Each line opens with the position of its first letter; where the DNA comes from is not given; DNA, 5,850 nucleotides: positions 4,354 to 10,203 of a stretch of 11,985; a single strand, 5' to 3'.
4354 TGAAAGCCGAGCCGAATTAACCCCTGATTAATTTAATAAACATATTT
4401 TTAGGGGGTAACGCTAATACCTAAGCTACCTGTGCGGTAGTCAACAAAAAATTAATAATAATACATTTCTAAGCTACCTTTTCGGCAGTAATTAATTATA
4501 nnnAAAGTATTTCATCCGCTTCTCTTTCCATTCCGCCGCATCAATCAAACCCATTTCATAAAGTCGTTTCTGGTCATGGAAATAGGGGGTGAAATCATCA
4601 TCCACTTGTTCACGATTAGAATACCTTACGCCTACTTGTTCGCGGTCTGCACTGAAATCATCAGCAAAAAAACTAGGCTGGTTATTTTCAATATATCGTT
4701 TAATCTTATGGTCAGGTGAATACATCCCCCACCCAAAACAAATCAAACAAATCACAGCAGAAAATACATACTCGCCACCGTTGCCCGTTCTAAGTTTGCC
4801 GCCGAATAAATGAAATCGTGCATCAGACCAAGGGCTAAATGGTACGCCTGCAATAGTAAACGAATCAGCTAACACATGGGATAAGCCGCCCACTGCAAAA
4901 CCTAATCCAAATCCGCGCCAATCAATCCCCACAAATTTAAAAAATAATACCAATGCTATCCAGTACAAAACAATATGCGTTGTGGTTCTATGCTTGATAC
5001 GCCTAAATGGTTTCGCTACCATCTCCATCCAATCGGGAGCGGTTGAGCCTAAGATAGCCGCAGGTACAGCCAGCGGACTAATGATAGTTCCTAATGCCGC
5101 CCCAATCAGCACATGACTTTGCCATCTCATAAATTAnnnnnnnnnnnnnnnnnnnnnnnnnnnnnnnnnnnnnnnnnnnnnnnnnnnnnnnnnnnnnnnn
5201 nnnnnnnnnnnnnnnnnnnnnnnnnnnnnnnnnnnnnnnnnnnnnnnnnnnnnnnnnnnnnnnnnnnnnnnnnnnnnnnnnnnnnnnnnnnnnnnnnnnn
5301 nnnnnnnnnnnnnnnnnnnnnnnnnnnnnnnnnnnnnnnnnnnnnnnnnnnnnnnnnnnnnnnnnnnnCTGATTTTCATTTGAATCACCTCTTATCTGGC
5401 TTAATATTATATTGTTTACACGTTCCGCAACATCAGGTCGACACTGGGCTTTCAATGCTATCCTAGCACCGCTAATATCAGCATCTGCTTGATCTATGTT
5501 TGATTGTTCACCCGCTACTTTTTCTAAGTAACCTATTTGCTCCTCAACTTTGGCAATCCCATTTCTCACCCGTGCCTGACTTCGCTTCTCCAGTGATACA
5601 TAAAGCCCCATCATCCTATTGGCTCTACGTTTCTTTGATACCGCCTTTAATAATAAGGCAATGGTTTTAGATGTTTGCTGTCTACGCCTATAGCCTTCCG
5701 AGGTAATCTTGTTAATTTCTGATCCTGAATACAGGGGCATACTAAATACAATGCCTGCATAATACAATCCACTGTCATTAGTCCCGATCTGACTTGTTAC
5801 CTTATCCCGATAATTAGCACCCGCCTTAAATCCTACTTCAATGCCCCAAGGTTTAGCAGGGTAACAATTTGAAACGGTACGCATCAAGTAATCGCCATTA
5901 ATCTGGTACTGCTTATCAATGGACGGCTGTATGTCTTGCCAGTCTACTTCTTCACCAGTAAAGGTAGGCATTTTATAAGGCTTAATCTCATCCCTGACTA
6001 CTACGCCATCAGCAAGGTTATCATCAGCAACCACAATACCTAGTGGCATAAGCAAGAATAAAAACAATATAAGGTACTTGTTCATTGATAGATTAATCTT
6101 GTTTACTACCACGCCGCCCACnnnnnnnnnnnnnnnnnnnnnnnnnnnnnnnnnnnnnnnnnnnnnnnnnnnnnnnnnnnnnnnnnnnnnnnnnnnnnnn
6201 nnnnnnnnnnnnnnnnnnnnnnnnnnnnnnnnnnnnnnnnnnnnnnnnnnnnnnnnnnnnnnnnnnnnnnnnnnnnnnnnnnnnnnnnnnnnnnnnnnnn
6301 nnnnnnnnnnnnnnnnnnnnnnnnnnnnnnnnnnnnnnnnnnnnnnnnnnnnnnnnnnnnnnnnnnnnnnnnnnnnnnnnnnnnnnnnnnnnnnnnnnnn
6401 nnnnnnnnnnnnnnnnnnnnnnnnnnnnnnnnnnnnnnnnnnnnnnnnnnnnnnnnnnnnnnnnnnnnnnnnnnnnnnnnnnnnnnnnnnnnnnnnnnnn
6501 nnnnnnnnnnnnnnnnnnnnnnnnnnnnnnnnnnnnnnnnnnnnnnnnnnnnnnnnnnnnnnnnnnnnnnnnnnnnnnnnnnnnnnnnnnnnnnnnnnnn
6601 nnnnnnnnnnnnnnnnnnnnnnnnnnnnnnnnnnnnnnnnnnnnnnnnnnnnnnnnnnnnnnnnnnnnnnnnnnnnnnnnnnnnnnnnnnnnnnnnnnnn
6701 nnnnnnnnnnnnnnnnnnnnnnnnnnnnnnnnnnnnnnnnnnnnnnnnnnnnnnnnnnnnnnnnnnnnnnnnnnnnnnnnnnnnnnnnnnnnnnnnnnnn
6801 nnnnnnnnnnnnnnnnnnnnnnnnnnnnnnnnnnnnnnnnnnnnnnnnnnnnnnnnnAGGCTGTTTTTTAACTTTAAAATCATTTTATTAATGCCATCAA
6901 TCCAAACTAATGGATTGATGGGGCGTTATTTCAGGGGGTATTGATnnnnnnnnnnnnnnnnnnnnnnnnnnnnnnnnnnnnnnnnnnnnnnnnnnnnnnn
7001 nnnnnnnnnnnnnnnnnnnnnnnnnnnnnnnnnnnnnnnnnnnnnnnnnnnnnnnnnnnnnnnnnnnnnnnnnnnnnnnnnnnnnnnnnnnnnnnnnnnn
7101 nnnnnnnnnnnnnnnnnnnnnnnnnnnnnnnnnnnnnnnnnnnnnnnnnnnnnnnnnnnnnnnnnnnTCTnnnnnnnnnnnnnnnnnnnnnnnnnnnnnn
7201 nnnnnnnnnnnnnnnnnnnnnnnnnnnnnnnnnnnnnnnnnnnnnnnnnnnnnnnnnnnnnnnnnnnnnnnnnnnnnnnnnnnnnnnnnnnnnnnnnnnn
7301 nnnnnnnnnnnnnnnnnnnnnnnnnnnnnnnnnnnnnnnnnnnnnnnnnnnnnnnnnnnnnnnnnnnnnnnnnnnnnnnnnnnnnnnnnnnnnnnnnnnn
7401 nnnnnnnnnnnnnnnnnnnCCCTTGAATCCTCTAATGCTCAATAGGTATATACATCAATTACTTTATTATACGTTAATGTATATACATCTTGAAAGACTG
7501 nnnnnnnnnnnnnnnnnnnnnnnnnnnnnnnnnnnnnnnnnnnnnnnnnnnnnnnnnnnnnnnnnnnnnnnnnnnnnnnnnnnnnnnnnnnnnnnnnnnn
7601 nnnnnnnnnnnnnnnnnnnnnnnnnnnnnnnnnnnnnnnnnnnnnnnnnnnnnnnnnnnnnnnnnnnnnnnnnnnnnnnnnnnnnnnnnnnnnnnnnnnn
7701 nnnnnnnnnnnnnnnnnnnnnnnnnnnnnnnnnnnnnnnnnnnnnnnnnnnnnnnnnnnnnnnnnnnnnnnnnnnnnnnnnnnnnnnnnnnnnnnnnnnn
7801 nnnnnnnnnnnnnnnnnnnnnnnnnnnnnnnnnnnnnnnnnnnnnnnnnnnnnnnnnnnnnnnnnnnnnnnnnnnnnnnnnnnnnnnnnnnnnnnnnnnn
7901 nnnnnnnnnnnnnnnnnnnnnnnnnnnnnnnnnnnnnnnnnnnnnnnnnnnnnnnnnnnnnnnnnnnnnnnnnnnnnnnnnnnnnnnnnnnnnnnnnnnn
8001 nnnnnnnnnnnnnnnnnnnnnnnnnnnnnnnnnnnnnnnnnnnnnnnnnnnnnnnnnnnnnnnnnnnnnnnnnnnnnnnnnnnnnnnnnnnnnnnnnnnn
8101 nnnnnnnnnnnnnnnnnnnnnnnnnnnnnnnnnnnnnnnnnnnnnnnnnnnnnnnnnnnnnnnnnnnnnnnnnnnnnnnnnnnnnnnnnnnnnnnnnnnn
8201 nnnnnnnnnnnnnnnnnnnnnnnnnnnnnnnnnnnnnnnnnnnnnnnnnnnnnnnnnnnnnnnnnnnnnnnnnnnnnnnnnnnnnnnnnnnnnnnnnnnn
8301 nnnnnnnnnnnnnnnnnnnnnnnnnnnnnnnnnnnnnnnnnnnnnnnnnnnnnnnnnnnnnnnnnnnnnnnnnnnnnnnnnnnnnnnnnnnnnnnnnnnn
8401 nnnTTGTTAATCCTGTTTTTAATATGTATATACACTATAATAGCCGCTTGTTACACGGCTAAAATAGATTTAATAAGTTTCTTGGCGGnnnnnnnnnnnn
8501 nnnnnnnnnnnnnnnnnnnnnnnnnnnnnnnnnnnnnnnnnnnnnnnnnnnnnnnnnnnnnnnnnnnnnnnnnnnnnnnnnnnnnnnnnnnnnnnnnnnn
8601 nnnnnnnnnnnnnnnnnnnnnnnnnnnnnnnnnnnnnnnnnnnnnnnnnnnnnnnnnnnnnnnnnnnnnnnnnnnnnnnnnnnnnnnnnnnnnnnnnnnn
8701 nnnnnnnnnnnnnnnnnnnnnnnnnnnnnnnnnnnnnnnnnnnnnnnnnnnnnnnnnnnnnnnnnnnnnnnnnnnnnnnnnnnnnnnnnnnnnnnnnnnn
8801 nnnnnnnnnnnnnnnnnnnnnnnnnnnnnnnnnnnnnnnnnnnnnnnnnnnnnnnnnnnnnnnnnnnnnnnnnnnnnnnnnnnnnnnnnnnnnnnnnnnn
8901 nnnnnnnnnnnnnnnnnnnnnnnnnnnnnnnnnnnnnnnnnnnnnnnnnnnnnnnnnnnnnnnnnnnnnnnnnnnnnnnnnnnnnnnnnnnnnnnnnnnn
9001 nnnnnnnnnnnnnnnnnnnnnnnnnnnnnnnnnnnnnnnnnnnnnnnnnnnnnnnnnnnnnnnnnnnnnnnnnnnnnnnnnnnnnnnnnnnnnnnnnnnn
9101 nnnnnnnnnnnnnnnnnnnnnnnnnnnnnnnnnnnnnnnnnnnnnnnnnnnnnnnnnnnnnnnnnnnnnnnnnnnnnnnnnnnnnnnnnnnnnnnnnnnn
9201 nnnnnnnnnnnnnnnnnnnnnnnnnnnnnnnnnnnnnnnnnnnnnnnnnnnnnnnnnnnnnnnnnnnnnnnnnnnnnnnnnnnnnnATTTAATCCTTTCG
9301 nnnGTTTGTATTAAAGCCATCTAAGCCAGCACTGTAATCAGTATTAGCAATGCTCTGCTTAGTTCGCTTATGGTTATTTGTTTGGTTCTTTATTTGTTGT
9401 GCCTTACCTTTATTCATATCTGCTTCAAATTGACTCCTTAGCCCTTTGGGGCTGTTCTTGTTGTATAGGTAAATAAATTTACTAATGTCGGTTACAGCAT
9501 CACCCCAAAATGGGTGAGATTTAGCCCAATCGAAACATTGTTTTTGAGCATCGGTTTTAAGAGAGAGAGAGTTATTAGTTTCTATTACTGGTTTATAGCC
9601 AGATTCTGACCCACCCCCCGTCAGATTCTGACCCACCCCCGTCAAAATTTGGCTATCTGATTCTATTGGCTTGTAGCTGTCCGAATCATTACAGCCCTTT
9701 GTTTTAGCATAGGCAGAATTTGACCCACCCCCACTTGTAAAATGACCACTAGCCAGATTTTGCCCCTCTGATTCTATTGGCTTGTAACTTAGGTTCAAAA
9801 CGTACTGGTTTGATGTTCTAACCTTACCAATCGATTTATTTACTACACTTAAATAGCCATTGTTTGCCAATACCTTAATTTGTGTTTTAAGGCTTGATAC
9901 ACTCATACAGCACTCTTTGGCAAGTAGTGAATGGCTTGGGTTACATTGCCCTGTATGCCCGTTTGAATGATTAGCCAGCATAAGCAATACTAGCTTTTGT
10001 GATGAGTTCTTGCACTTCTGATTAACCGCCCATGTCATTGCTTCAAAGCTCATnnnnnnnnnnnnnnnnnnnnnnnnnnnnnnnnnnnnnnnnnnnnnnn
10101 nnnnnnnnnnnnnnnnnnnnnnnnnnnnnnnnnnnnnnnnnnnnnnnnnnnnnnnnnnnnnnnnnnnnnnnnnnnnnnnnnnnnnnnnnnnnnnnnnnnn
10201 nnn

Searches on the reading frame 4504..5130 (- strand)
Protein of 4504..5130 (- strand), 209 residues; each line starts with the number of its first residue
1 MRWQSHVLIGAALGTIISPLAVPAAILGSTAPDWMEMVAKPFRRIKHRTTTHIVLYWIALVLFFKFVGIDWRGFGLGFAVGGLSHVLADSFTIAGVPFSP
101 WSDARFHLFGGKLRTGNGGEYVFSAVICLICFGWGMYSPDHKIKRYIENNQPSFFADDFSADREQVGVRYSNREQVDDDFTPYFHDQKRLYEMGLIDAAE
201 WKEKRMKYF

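Call 14: search_protein_families(library=pfam, proteins=[window:4504-5130:-], max_evalue=0.01)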
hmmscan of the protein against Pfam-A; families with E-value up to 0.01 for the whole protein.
window:4504-5130:- (209 aa): 2 families
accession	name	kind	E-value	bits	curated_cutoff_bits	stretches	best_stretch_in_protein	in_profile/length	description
PF04307.19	YdjM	-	1.9e-13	50.7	29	1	1-138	1-172/176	YdjM inner membrane protein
PF00882.24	Zn_dep_PLPC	-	0.00037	20.9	26.8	1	21-92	25-96/167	Zinc dependent phospholipase C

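Call 15: search_protein_families(library=phrogs, proteins=[window:4504-5130:-], max_evalue=0.01)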
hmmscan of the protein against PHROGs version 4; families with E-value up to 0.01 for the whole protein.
window:4504-5130:- (209 aa): 2 families
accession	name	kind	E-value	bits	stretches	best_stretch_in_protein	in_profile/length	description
phrog_27171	-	other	6.6e-07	30.8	1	4-128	4-121/131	hydrolase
phrog_20744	-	other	0.0024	18.9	0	71-108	149-187/224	hydrolase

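Call 38: find_related_loci(query=window:4504-5130:-, collection=viral_contigs, flank=8000)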
Query window:4504-5130:- (209 aa) in viral_contigs; peptide patterns used: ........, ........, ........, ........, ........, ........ (x = any residue, [..] = any of these).
10 stretches matched a pattern, but none encodes a relative of the query by tblastn (E <= 1e-3).

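Call 40: find_homologous_proteins(query=window:4504-5130:-, max_evalue=1e-10)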
Query window:4504-5130:- (209 aa): 183 proteins with E <= 1e-10 among 321 candidates; the best 120 are listed.
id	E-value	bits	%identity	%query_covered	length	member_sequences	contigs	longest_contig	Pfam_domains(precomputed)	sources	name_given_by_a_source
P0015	1.8e-142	490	100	100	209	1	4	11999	PF04307.20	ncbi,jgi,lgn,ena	-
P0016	3.0e-64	235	51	100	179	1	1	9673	PF04307.20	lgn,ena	-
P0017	4.0e-64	234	53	100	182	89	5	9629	PF04307.20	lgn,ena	-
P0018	2.7e-63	232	52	100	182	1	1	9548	PF04307.20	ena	-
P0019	2.9e-63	232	52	100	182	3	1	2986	PF04307.20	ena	-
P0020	3.1e-63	231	52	100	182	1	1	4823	PF04307.20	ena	-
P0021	3.5e-63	231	52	100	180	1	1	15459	PF04307.20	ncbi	-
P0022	5.0e-62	227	51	100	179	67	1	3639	PF04307.20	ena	-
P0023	7.6e-62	227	53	100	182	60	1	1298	PF04307.20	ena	-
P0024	1.3e-61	226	52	100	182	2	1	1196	PF04307.20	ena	-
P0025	1.7e-61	226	51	99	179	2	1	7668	PF04307.20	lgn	-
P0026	2.6e-61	225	53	100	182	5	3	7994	PF04307.20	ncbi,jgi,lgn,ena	jgi:inner membrane protein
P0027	3.0e-61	225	50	100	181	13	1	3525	PF04307.20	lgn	-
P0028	5.2e-61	224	50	100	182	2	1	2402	PF04307.20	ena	-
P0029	6.3e-61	224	52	100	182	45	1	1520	PF04307.20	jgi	jgi:inner membrane protein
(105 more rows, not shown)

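Call 41: find_encoding_contigs(protein=P0017, flank=10000, max_places=5)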
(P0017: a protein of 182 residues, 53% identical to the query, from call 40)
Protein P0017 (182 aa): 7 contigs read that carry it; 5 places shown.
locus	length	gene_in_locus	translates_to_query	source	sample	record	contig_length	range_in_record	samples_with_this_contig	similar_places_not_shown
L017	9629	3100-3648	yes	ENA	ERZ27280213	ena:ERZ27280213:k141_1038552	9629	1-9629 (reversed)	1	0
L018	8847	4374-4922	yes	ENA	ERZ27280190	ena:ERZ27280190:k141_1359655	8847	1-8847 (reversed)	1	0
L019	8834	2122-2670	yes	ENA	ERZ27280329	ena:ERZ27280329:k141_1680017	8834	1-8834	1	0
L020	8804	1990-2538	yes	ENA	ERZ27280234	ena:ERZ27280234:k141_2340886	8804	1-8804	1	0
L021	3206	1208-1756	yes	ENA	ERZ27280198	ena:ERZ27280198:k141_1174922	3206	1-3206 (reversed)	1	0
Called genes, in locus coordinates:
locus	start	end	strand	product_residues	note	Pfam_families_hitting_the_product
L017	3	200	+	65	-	?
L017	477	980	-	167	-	-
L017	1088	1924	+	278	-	-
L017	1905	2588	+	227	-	-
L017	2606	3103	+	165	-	PF00565:SNase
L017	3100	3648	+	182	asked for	PF04307:YdjM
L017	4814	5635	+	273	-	-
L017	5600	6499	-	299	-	PF02086:MethyltransfD12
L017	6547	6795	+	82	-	-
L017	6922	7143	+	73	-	-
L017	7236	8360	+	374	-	-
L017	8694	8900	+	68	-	-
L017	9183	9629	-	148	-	?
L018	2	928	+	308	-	?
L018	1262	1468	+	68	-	-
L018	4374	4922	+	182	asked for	PF04307:YdjM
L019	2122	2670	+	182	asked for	PF04307:YdjM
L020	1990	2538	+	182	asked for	PF04307:YdjM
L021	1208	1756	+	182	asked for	PF04307:YdjM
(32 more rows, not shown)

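Call 42: find_encoding_contigs(protein=P0016, flank=10000, max_places=3)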
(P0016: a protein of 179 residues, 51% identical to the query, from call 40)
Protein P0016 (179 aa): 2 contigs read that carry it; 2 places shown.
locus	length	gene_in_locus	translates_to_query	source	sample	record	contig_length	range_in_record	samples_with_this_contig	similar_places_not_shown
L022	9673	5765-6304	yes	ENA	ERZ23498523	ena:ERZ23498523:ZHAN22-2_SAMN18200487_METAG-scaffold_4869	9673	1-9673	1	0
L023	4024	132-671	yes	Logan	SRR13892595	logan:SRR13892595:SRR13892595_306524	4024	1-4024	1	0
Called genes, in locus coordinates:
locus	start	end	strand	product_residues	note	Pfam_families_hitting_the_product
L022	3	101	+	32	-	?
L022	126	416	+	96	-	-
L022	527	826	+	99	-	-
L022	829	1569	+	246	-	PF13482:RNase_H_2 (weak)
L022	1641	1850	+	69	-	PF14549:P22_Cro (weak), PF15943:YdaS_toxin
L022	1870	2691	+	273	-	PF13730:HTH_36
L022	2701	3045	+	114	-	PF07963:N_methyl, PF12019:GspH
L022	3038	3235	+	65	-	-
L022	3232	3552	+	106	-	-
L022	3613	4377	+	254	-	-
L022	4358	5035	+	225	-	-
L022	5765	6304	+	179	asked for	PF04307:YdjM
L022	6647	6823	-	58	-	-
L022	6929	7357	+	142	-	-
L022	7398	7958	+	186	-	-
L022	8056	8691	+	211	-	-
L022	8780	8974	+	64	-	-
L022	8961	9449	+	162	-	-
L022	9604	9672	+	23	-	?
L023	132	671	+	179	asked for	PF04307:YdjM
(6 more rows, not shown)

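Call 43: find_encoding_contigs(protein=P0021, flank=10000, max_places=3)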
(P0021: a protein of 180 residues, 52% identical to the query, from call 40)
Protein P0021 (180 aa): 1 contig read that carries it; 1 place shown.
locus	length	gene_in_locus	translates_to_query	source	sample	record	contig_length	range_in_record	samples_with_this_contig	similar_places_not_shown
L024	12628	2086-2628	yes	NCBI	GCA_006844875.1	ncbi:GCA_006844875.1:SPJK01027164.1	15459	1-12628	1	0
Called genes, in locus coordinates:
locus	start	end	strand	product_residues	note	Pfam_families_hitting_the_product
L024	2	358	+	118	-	?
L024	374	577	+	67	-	-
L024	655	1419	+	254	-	-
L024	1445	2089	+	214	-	-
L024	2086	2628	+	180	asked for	PF04307:YdjM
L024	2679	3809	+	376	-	PF01381:HTH_3, PF06114:Peptidase_M78 (faint)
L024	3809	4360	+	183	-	-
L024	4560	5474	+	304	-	-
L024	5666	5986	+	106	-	PF00239:Resolvase (faint), PF07508:Recombinase (weak)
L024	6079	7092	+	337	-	PF11740:KfrA_N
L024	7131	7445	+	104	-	PF01402:RHH_1 (weak), PF21775:PutA_1st (weak), PF27535:RelB3_C (faint)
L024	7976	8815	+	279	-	PF01051:Rep3_N, PF21205:Rep3_C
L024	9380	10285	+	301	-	-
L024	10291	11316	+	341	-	-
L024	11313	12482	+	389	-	-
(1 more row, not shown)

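Call 50: search_protein_families(library=pfam, proteins=[L022:6929-7354:+, L022:7398-7955:+], max_evalue=1)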
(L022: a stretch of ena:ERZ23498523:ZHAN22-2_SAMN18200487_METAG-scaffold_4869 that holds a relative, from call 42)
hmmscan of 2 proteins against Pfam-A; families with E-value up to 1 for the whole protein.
L022:6929-7354:+ (142 aa): 0 families

L022:7398-7955:+ (186 aa): 0 families

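Call 51: search_protein_families(library=phrogs, proteins=[L022:6929-7354:+, L022:7398-7955:+], max_evalue=1)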
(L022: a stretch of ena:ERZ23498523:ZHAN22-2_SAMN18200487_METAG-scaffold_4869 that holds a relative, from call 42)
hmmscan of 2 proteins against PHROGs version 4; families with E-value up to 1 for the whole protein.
L022:6929-7354:+ (142 aa): 0 families

L022:7398-7955:+ (186 aa): 0 families

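Call 58: search_protein_families(library=ncbifam, proteins=[L022:6929-7354:+, L022:7398-7955:+], max_evalue=10)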
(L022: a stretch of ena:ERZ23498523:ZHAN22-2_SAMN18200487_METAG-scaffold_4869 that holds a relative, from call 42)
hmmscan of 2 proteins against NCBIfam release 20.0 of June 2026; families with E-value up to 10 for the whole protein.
L022:6929-7354:+ (142 aa): 0 families

L022:7398-7955:+ (186 aa): 0 families

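Call 96: search_protein_families(library=padloc, proteins=[L022:7398-7955:+, L022:6929-7354:+], max_evalue=1)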
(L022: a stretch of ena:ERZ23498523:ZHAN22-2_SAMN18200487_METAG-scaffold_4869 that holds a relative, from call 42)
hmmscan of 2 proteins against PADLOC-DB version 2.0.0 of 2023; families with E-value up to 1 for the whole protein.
L022:7398-7955:+ (186 aa): 0 families

L022:6929-7354:+ (142 aa): 0 families

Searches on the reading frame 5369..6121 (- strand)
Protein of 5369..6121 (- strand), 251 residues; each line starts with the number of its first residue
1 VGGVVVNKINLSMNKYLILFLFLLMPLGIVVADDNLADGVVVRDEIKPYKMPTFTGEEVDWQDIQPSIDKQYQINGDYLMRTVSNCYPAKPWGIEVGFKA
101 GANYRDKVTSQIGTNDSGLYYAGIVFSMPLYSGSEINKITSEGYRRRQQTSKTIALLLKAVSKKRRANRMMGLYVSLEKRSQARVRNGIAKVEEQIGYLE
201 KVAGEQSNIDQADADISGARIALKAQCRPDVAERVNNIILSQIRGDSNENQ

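Call 14: search_protein_families(library=pfam, proteins=[window:5369-6121:-], max_evalue=0.01)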
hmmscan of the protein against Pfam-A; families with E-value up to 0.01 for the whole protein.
window:5369-6121:- (251 aa): 0 families

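Call 15: search_protein_families(library=phrogs, proteins=[window:5369-6121:-], max_evalue=0.01)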
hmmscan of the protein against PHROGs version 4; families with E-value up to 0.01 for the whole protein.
window:5369-6121:- (251 aa): 1 family
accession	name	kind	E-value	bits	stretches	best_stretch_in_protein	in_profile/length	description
phrog_22679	-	unknown function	0.0098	16.9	0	183-208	2-27/43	-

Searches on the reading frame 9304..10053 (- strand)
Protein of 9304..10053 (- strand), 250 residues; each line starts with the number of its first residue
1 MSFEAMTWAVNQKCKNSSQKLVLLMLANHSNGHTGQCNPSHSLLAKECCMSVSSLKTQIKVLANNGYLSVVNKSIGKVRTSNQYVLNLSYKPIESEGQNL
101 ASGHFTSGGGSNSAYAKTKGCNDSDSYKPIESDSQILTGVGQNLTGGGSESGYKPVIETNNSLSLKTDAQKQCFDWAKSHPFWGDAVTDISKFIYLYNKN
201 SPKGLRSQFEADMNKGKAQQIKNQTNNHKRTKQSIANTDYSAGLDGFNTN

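Call 14: search_protein_families(library=pfam, proteins=[window:9304-10053:-], max_evalue=0.01)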
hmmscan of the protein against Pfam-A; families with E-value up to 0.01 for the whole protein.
window:9304-10053:- (250 aa): 1 family
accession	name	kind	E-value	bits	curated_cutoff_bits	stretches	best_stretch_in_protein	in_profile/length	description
PF13730.12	HTH_36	-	4.3e-12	46.1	25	1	16-68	4-55/55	Helix-turn-helix domain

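Call 15: search_protein_families(library=phrogs, proteins=[window:9304-10053:-], max_evalue=0.01)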
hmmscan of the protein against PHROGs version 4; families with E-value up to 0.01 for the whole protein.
window:9304-10053:- (250 aa): 15 families
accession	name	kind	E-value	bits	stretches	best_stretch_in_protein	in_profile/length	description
phrog_1032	-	DNA, RNA and nucleotide metabolism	1.9e-19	71.7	1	1-125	1-126/281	replication initiation protein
phrog_391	-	DNA, RNA and nucleotide metabolism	8.2e-18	66.1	1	1-106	1-103/298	replication initiation O-like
phrog_4617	-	DNA, RNA and nucleotide metabolism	3.8e-16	60.4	1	1-120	1-117/223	replication initiation protein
phrog_8540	-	DNA, RNA and nucleotide metabolism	5.4e-15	57.1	1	1-109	1-104/196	replication initiation O-like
phrog_270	-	DNA, RNA and nucleotide metabolism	1.3e-13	52.1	1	1-163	31-158/383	replication initiation protein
phrog_428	-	DNA, RNA and nucleotide metabolism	5.8e-08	33.3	1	6-148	90-198/455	replication initiation protein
phrog_678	-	DNA, RNA and nucleotide metabolism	8.8e-08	33.1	1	1-104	59-151/346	replication initiation O-like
phrog_6643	-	DNA, RNA and nucleotide metabolism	9.6e-08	32.8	1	1-86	1-85/313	replication initiation protein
phrog_11896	-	DNA, RNA and nucleotide metabolism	1.4e-07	32.7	1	1-113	3-109/225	primosomal protein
phrog_345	-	DNA, RNA and nucleotide metabolism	1e-06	29.7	1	4-103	34-136/297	replication initiation O-like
phrog_186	-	DNA, RNA and nucleotide metabolism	5.7e-06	27.2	1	13-88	38-114/308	DnaD-like helicase loader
phrog_27344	-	DNA, RNA and nucleotide metabolism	0.00024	21.6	1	19-81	21-83/347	replication initiation protein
phrog_26369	-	DNA, RNA and nucleotide metabolism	0.00051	20.1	1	22-71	64-113/347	replication initiation protein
phrog_8102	-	DNA, RNA and nucleotide metabolism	0.00066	19.9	1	31-85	51-105/337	replication initiation protein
phrog_1456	-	DNA, RNA and nucleotide metabolism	0.0051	16.9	1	20-116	29-122/365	DNA binding protein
